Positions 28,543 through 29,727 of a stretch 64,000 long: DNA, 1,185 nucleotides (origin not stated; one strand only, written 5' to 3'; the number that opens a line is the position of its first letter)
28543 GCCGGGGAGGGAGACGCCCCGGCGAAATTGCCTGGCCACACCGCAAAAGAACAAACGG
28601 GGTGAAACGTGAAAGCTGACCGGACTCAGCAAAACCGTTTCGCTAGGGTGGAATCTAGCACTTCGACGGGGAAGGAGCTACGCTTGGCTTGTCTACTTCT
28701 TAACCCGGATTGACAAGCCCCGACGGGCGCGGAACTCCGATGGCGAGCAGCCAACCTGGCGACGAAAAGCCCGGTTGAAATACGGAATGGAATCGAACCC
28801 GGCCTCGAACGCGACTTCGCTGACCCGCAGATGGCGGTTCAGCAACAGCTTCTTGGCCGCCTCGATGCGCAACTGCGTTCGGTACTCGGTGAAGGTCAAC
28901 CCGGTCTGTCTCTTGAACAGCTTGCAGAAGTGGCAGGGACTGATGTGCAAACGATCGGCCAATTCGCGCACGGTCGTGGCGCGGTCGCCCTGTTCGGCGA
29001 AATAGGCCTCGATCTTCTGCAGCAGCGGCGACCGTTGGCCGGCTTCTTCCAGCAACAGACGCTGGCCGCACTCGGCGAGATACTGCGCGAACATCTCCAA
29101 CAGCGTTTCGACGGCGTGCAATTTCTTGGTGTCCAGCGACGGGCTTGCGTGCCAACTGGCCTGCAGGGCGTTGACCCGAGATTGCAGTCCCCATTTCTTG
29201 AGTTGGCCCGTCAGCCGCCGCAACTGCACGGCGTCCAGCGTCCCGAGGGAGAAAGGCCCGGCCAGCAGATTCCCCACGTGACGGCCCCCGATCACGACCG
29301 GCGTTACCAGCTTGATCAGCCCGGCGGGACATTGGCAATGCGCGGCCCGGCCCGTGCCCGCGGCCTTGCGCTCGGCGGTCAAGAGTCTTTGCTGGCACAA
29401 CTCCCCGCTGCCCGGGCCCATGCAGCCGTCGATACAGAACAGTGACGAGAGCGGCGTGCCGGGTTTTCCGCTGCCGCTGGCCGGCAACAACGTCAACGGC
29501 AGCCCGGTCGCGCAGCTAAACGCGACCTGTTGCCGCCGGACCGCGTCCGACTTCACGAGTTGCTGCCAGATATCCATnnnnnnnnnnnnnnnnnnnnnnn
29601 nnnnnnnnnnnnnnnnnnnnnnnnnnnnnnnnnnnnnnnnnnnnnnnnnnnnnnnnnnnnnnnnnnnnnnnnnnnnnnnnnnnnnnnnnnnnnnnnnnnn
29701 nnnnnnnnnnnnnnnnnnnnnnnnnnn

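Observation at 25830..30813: Split alternative-heme-pathway gene set (AhbD-like and AhbC-like radical SAM/SPASM enzymes) separated by a methyltransferase and a Cys-rich AraC regulator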

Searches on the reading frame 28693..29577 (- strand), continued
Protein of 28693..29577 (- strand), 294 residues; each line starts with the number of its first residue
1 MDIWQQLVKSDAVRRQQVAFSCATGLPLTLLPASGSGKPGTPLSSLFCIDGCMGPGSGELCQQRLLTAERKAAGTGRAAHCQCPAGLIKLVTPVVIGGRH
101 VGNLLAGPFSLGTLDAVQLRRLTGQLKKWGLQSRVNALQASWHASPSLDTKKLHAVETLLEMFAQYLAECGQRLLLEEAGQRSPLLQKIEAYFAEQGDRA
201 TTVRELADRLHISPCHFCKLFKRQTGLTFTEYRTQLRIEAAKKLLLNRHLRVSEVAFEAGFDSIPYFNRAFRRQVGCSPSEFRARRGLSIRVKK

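Call 33: find_encoding_contigs(protein=P0247, flank=8000, max_places=2)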
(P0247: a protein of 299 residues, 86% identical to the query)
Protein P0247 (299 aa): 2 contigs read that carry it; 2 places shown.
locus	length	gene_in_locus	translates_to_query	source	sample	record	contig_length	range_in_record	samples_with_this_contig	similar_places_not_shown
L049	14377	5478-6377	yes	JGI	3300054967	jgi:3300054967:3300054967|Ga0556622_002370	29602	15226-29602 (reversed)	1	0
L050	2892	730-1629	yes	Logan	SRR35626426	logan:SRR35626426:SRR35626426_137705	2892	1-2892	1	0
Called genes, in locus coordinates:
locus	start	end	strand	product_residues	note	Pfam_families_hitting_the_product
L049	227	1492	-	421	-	PF12708:Pect-lyase_RHGA_epim, PF00295:Glyco_hydro_28, PF13229:Beta_helix (faint)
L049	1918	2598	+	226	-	PF00027:cNMP_binding, PF13545:HTH_Crp_2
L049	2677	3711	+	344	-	PF07731:Cu-oxidase_2 (faint), PF07732:Cu-oxidase_3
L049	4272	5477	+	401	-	PF04055:Radical_SAM, PF13186:SPASM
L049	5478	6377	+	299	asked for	PF10114:PocR, PF00165:HTH_AraC, PF12833:HTH_18, PF00165:HTH_AraC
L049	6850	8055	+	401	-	PF13353:Fer4_12 (weak), PF04055:Radical_SAM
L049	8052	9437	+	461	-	PF04055:Radical_SAM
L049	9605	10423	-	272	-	PF01488:Shikimate_DH (weak), PF03446:NAD_binding_2 (weak), PF03807:F420_oxidored, PF14748:P5CR_dimer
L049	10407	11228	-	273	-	PF01168:Ala_racemase_N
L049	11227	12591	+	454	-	PF00069:Pkinase, PF07714:PK_Tyr_Ser-Thr, PF03109:ABC1 (weak), PF02922:CBM_48, PF16561:AMPK1_CBM, PF22058:X25_BaPul_like (weak)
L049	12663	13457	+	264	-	-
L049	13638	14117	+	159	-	PF13404:HTH_AsnC-type (weak), PF13412:HTH_24 (faint), PF01037:AsnC_trans_reg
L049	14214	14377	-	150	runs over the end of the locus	PF07883:Cupin_2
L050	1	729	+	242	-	?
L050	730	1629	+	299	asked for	PF10114:PocR, PF00165:HTH_AraC, PF12833:HTH_18, PF00165:HTH_AraC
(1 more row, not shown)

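Call 38: find_related_loci(query=A2, collection=metagenome_contigs, flank=7000)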
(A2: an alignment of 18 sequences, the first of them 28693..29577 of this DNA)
Query A2 (294 aa) in metagenome_contigs; peptide patterns used: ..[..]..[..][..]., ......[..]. (x = any residue, [..] = any of these).
439 stretches matched a pattern; 214 encode a relative of the query (tblastn E <= 1e-3); the best 80 are kept; 80 distinct loci.
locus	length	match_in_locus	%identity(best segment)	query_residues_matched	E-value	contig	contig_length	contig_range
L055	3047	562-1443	90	1-294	0e+0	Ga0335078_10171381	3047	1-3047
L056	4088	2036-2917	89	1-294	0e+0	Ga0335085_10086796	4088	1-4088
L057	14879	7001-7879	74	1-294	2e-148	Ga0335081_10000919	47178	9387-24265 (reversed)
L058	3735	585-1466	73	1-294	4e-150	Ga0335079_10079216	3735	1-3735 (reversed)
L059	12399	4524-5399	69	1-294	3e-133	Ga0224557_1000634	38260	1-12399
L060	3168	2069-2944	69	1-294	3e-137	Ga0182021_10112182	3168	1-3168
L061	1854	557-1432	68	1-294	4e-139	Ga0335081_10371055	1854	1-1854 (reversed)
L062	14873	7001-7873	67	1-294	8e-129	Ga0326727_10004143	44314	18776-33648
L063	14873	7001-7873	65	1-293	3e-126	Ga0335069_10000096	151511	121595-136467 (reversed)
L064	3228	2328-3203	68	1-294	2e-130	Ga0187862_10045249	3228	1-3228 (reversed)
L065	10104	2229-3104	68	1-294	3e-126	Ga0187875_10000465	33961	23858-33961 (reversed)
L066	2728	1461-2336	68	1-294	6e-132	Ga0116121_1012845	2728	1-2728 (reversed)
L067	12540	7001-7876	66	1-294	5e-126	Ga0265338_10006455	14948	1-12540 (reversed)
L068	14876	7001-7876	67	1-294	4e-125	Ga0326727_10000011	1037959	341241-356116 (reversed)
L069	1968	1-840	67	13-294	6e-132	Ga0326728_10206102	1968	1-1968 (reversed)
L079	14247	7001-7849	57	4-284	2e-105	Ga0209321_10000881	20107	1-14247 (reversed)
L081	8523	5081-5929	58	4-284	2e-102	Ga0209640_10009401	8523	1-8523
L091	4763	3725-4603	54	4-294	2e-95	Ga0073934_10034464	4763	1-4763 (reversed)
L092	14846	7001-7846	56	4-284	2e-96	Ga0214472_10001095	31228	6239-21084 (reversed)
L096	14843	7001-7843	52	2-286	2e-93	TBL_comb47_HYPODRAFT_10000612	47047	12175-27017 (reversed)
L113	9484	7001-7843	51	1-285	4e-90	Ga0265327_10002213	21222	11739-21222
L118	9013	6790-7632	50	1-285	4e-89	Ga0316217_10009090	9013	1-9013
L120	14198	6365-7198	51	4-285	6e-89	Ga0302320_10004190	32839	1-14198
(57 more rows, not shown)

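Call 44: search_protein_families(library=pfam, proteins=[L113:4483-6969:+, L118:7792-8106:+, L096:12647-13105:+, L120:12800-13486:+, L068:4261-6174:+, L092:11237-11509:+, L079:6097-6876:+, L091:198-1991:+, L081:3385-4239:+, L079:8011-8973:+], max_evalue=0.001)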
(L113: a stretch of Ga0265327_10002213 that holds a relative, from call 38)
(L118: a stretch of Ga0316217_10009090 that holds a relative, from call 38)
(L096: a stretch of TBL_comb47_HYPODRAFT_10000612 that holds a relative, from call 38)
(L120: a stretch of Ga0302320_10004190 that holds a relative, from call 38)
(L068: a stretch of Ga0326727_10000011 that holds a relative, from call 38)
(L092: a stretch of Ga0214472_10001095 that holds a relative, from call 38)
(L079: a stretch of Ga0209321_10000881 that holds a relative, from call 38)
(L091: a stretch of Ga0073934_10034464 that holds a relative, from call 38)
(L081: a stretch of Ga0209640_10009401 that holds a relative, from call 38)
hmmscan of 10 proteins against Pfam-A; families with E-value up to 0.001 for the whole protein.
L113:4483-6969:+ (828 aa): 4 families
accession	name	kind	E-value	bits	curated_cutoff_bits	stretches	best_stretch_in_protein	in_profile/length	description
PF00122.25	E1-E2_ATPase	-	6.3e-34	117.5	28.1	1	327-487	11-173/181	E1-E2 ATPase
PF00702.32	Hydrolase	-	6.2e-21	76.1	26.4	1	511-721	1-191/191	haloacid dehalogenase-like hydrolase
PF12156.14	ATPase-cat_bd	-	2.9e-15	57.2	27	1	21-95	1-83/86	Putative metal-binding domain of cation transport ATPase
PF00403.32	HMA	-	9e-09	36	24.8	1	105-166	1-62/62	Heavy-metal-associated domain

L118:7792-8106:+ (104 aa): 1 family
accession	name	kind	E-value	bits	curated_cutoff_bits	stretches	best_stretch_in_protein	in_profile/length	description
PF03597.20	FixS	-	1.7e-16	60.1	23.1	1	2-45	1-44/44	Cytochrome oxidase maturation protein cbb3-type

L096:12647-13105:+ (152 aa): 1 family
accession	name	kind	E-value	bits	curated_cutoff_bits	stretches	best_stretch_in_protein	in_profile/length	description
PF05751.16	FixH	-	5.6e-24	85.3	23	1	5-146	1-148/150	FixH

L120:12800-13486:+ (228 aa): 1 family
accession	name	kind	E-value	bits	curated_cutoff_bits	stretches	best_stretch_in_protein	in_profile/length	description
PF13386.12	DsbD_2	-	3.7e-40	138.4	24.9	1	5-197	1-195/199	Cytochrome C biogenesis protein transmembrane region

L068:4261-6174:+ (637 aa): 29 families (the best 25 are shown)
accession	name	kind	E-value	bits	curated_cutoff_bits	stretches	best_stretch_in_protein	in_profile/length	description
PF13414.12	TPR_11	-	1.6e-48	162.5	26.8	5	568-604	6-42/42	TPR repeat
PF00515.34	TPR_1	-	1.6e-46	154.7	27.8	4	556-589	1-34/34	Tetratricopeptide repeat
PF07719.23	TPR_2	-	1.1e-43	144.2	27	4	522-555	1-34/34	Tetratricopeptide repeat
PF13432.12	TPR_16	-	5.6e-42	142.2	32.7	4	498-555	7-64/65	Tetratricopeptide repeat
PF14559.12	TPR_19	-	2.9e-31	108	25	4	499-560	2-63/68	Tetratricopeptide repeat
PF13431.12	TPR_17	-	3.1e-31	105.5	24.4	4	544-577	1-34/34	Tetratricopeptide repeat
PF13181.12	TPR_8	-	2.4e-29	99.4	25.7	3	522-555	1-34/34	Tetratricopeptide repeat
PF13424.12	TPR_12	-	1.1e-27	96.5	30.1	3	521-586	2-75/77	Tetratricopeptide repeat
PF13176.12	TPR_7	-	2.7e-26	89.8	27.9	2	524-554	1-31/36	Tetratricopeptide repeat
PF13428.12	TPR_14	-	1.2e-20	72.4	23.5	3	523-563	2-42/44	Tetratricopeptide repeat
PF13374.12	TPR_10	-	1.4e-20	73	27.5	1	560-585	6-31/42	Tetratricopeptide repeat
PF24575.1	TPR_Slam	-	2.3e-14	54.1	35.2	0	563-601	54-92/104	Surface lipoprotein assembly modifier, N-terminal TPR repeats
PF13174.12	TPR_6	-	1.3e-13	51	26.3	0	524-550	2-28/33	Tetratricopeptide repeat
PF13371.12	TPR_9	-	4.5e-12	46.2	35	2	498-559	5-66/73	Tetratricopeptide repeat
PF20308.4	TPR-S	-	3.5e-08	34.4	27.6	1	504-630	2-99/102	Tetratricopeptide Repeats-Sensor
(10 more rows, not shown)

L092:11237-11509:+ (90 aa): 1 family
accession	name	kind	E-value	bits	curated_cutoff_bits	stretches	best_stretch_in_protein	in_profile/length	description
PF03626.19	COX4_pro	-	6.9e-11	42.8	28.9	1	10-79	1-71/72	Prokaryotic Cytochrome C oxidase subunit IV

L079:6097-6876:+ (259 aa): 2 families
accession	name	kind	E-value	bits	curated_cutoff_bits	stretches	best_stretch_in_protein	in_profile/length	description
PF00378.25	ECH_1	-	2.2e-78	263.5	27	1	9-258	2-250/251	Enoyl-CoA hydratase/isomerase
PF16113.10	ECH_2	-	1.6e-41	143.4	27.2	1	14-187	2-177/335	Enoyl-CoA hydratase/isomerase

L091:198-1991:+ (597 aa): 3 families
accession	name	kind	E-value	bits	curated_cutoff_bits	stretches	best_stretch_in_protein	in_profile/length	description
PF01855.24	POR_N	-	7.6e-56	189.9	27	1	218-449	2-225/231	Pyruvate flavodoxin/ferredoxin oxidoreductase, thiamine diP-bdg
PF01558.24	POR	-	3.1e-37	128.8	27.4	1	23-184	2-173/173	Pyruvate ferredoxin/flavodoxin oxidoreductase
PF17147.9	PFOR_II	-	4.4e-07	30.6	27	1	482-548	2-69/102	Pyruvate:ferredoxin oxidoreductase core domain II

L081:3385-4239:+ (284 aa): 2 families
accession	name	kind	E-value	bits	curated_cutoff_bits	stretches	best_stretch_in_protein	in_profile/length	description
PF02775.26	TPP_enzyme_C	-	4.5e-31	108.1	21.9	1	51-198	2-151/151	Thiamine pyrophosphate enzyme, C-terminal TPP binding domain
PF12367.13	PFO_beta_C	-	6.1e-06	26.6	24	1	219-264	17-64/66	Pyruvate ferredoxin oxidoreductase beta subunit C terminal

L079:8011-8973:+ (320 aa): 1 family
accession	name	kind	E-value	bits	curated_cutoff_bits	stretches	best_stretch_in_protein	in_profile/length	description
PF01040.23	UbiA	-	3.4e-56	190.8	34.2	1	31-280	1-248/250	UbiA prenyltransferase family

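Call 46: search_protein_families(library=ncbifam, proteins=[L079:8011-8973:+, L045:9428-10936:+], max_evalue=0.00001)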
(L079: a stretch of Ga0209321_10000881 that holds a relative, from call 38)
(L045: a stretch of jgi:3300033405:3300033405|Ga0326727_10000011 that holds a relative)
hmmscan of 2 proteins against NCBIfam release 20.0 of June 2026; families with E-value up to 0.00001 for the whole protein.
L079:8011-8973:+ (320 aa): 14 families
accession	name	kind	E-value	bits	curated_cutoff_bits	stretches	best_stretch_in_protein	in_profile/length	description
TIGR01473.1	cyoE_ctaB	equivalog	6.3e-80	268.9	210.3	1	18-294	2-280/281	heme o synthase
NF003349.0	PRK04375.1-2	equivalog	2.1e-70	237.5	246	1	14-297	23-312/318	heme o synthase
NF003348.0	PRK04375.1-1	equivalog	2.2e-58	198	285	1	16-296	3-284/292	heme o synthase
TIGR01474.1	ubiA_proteo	equivalog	2.4e-18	66.6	275.45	1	22-271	10-258/282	4-hydroxybenzoate octaprenyltransferase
NF009523.0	PRK12884.1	equivalog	1.7e-15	57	269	1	19-293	7-275/279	prenyltransferase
NF041586.1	MqnP_DT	exception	1.4e-14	54.5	430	1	19-257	3-238/277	menaquinone biosynthesis prenyltransferase MqnP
NF009524.0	PRK12886.1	equivalog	7.5e-14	51.8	387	1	56-296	47-285/291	prenyltransferase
NF009515.0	PRK12874.1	equivalog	1.4e-10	41.1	392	1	42-184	39-179/291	4-hydroxybenzoate polyprenyltransferase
NF041585.1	MqnP_Cj_Hp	exception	1.7e-10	40.9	375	1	43-184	33-172/281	menaquinone biosynthesis prenyltransferase MqnP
NF009526.0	PRK12888.1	equivalog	4.8e-10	39.3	364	1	5-258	12-257/301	4-hydroxybenzoate octaprenyltransferase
TIGR01475.1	ubiA_other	subfamily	8.2e-09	35.3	180.8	1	18-290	4-274/282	UbiA-like polyprenyltransferase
NF009521.0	PRK12882.1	equivalog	9.4e-09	34.9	296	1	19-291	8-277/280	geranylgeranylglycerol-phosphate geranylgeranyltransferase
NF041584.1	MqnP_SCO4491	exception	8.9e-07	28.9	420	1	60-267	48-254/285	menaquinone biosynthesis prenyltransferase MqnP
NF009514.0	PRK12873.1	equivalog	6.2e-06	25.8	246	0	19-241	16-241/297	4-hydroxybenzoate polyprenyltransferase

L045:9428-10936:+ (502 aa): 0 families

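Call 51: predict_structure(alignment_id=A2)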
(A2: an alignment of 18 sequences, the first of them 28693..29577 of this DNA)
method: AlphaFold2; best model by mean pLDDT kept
length: 294 residues; sequences in the alignment: 18
mean_pLDDT: 82.3   pTM: 0.61
mean pLDDT of the five models: 82.3, 82.0, 81.8, 80.6, 79.4
residues with pLDDT >= 90: 89; 70-90: 165; 50-70: 26; < 50: 14
segments of 3 or more residues with pLDDT < 50: 36-42
pLDDT, mean of each block of 10 residues (from residue 1): 83 91 92 60 50 73 86 90 88 88 91 85 89 85 89 95 91 74 70 67 82 86 78 86 90 91 91 88 73 46
secondary structure, 60 per line:
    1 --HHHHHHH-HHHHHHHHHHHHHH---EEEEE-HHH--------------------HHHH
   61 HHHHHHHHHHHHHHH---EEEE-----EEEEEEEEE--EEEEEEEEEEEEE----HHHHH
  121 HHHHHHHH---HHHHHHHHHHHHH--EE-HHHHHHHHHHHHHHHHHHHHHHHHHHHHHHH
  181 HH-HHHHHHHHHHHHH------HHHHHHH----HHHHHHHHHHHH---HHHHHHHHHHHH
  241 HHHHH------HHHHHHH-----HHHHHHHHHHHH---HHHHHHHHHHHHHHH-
elements in order: H3-9 H11-24 E28-32 H57-75 E79-82 E88-96 E99-111 H116-128 H132-144 H150-182 H184-196 H203-209 H214-225 H229-245 H252-258 H264-275 H279-293

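Call 55: fold_search(model_id=the predicted structure, library=pdb)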
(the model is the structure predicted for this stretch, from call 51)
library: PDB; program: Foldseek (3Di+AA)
matches with E <= 10: 1089; with E <= 0.001: 30
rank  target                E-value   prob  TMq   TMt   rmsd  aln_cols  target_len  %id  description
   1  3oou                  2.3e-06  1.00  0.32  0.84   2.1       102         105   27  The structure of a protein with unkown function from Listeria innocua (released 2010-09-22)
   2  9ca5_B                2.0e-05  1.00  0.31  0.37  16.5       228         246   17  Rns pocket mutant - H20A (released 2025-06-25)
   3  9gfp_B                3.7e-05  1.00  0.31  0.36  17.5       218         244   19  The crystal structure of CsvR from Escherichia coli (released 2025-08-20)
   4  6xiu_A                6.4e-05  1.00  0.31  0.37  16.5       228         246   17  ETEC Rns bound to a potential inhibitor, decanoic acid (released 2021-06-30)
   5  3lsg_A                6.8e-05  1.00  0.31  0.84   1.8        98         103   30  The crystal structure of the C-terminal domain of the two-component response regulator yesN from Fusobacterium nucleat (released 2010-02-23)
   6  8vst_A                6.8e-05  1.00  0.32  0.37  16.4       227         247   17  Rns mutant H20A/R75A (released 2025-07-23)
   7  6swi                  7.1e-05  1.00  0.32  0.74   2.0       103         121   30  The C-terminal domain of AraT, a response regulator from Geobacillus stearothermophilus (released 2020-10-14)
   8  8vst_B                7.1e-05  1.00  0.31  0.37  16.2       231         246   16  Rns mutant H20A/R75A (released 2025-07-23)
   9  8vrq_A                7.9e-05  1.00  0.32  0.36  16.3       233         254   16  Rns pocket mutant - R75A (released 2025-07-23)
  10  9ca5_A                7.9e-05  1.00  0.31  0.37  16.1       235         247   16  Rns pocket mutant - H20A (released 2025-06-25)
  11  3lsg_C                1.2e-04  1.00  0.31  0.83   1.9        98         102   30  The crystal structure of the C-terminal domain of the two-component response regulator yesN from Fusobacterium nucleat (released 2010-02-23)
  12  9ca6_A                1.5e-04  1.00  0.25  0.31  15.8       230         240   17  Rns Pocket Mutant - I14F/I17F (released 2025-06-25)
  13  6xiu_B                1.6e-04  1.00  0.31  0.37  16.8       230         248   17  ETEC Rns bound to a potential inhibitor, decanoic acid (released 2021-06-30)
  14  3mkl_B                1.8e-04  1.00  0.31  0.76   2.1        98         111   23  Crystal structure of DNA-binding transcriptional dual regulator from Escherichia coli K-12 (released 2010-04-28)
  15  6xiv_B                1.8e-04  1.00  0.31  0.35  16.1       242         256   16  SeMet-Rns, in complex with potential inhibitor (released 2021-06-30)
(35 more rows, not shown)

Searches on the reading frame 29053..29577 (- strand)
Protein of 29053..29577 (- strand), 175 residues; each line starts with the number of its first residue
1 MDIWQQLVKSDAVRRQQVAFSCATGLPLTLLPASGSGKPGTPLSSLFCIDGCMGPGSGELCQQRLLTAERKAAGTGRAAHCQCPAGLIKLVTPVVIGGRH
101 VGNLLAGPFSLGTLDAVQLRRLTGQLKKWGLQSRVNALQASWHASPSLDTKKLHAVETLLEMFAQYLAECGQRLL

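Call 65: search_dna_similar(query=window:29053-29577:-, collection=plasmids, mode=protein, max_evalue=0.01, max_rows=25, rows=spread)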
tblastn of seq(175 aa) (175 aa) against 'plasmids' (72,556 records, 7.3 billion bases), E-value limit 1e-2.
No match.

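Call 83: search_solved_structures(query=window:29053-29577:-, max_evalue=10)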
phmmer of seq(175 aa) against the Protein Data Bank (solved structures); distinct sequences matched with E-value up to 10: 2.
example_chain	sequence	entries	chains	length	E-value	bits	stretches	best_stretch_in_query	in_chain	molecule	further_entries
3gg6_A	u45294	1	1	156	0.075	16.1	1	117-170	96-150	Nucleoside diphosphate-linked moiety X motif 18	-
4hvy_A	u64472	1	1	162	0.079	16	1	117-170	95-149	Nucleoside diphosphate-linked moiety X motif 18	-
